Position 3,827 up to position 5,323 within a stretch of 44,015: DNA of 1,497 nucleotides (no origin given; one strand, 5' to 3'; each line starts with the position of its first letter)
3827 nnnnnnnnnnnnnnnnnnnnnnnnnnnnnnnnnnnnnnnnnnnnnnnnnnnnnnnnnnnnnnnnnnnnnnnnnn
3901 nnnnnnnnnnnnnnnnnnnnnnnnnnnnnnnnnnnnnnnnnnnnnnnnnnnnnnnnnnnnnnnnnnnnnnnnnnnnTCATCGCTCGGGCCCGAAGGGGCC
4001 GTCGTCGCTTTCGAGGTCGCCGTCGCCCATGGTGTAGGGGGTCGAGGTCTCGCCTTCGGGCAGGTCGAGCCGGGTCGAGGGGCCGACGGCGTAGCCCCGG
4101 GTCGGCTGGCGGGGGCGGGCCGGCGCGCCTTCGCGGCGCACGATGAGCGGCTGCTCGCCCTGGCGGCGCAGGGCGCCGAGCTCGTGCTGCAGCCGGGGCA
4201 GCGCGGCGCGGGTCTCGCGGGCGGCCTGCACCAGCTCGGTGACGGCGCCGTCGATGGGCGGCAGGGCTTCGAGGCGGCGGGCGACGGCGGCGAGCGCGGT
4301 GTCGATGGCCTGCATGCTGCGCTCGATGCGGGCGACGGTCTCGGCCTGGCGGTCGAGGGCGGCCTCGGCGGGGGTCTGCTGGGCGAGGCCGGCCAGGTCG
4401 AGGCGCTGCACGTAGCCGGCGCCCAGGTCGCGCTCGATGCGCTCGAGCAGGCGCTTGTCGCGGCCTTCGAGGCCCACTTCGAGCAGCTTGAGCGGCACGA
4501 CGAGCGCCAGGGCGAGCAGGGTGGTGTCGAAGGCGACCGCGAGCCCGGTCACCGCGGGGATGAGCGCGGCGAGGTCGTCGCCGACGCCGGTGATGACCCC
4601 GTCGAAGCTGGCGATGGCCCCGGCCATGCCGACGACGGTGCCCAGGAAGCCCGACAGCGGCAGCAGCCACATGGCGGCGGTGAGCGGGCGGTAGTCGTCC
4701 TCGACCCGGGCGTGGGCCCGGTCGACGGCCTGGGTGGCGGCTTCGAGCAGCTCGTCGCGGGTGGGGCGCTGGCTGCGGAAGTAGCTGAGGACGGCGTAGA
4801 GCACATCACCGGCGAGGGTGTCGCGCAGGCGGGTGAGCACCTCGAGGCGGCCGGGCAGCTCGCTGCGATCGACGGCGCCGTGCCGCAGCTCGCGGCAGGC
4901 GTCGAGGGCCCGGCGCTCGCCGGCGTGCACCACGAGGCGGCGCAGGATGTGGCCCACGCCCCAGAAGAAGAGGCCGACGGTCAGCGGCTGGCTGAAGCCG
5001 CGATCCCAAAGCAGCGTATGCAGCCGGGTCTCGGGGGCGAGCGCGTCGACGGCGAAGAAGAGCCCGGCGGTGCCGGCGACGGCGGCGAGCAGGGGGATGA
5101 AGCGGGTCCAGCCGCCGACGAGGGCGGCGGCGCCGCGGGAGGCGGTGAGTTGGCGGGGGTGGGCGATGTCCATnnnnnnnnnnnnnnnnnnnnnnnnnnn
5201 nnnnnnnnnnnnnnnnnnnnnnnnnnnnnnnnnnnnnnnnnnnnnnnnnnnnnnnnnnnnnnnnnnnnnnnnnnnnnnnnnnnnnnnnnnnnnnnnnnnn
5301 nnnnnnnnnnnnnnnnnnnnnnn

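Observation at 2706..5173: Stator-like MotA/ExbB + MotB/ExbD pair whose periplasmic output domain is a vWA domain instead of a peptidoglycan-binding domain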

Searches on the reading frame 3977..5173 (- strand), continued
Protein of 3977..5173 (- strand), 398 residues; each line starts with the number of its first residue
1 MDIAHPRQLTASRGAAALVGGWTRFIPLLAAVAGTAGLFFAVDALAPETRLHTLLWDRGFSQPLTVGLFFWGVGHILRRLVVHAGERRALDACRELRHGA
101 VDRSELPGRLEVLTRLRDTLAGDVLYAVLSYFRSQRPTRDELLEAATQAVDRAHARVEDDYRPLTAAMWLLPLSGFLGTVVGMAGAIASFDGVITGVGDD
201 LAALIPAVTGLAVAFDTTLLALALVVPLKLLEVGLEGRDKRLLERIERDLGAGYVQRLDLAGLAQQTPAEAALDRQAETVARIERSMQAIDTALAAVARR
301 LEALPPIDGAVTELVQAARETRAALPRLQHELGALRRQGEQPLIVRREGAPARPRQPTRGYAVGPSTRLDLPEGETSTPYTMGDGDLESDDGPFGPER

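Call 87: find_encoding_contigs(protein=P0131, flank=5000, max_places=1)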
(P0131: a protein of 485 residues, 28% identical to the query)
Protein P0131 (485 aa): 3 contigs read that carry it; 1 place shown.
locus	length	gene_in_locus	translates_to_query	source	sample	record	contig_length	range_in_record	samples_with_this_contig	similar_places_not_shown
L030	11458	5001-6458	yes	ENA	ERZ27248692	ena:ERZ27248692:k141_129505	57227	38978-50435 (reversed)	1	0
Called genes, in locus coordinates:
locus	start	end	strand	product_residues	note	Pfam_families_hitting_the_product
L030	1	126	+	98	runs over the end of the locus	-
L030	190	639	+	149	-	-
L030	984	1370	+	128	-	PF00589:Phage_integrase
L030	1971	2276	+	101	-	-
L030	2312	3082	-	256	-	PF02146:SIR2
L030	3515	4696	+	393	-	PF13378:MR_MLE_C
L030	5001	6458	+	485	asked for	PF01618:MotA_ExbB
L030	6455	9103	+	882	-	-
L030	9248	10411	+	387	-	-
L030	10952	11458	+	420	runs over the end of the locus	PF00109:ketoacyl-synt, PF02801:Ketoacyl-synt_C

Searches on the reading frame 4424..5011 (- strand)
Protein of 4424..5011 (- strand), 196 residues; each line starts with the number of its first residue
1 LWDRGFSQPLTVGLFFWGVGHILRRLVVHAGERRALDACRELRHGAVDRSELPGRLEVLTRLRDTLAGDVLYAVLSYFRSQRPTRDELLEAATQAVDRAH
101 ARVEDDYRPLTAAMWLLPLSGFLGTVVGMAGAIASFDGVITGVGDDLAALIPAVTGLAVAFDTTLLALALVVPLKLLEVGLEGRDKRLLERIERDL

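Call 79: search_solved_structures(query=A3, max_evalue=10, show_alignments=4)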
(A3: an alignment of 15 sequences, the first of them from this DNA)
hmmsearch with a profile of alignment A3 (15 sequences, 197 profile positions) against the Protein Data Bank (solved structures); distinct sequences matched with E-value up to 10: 0.
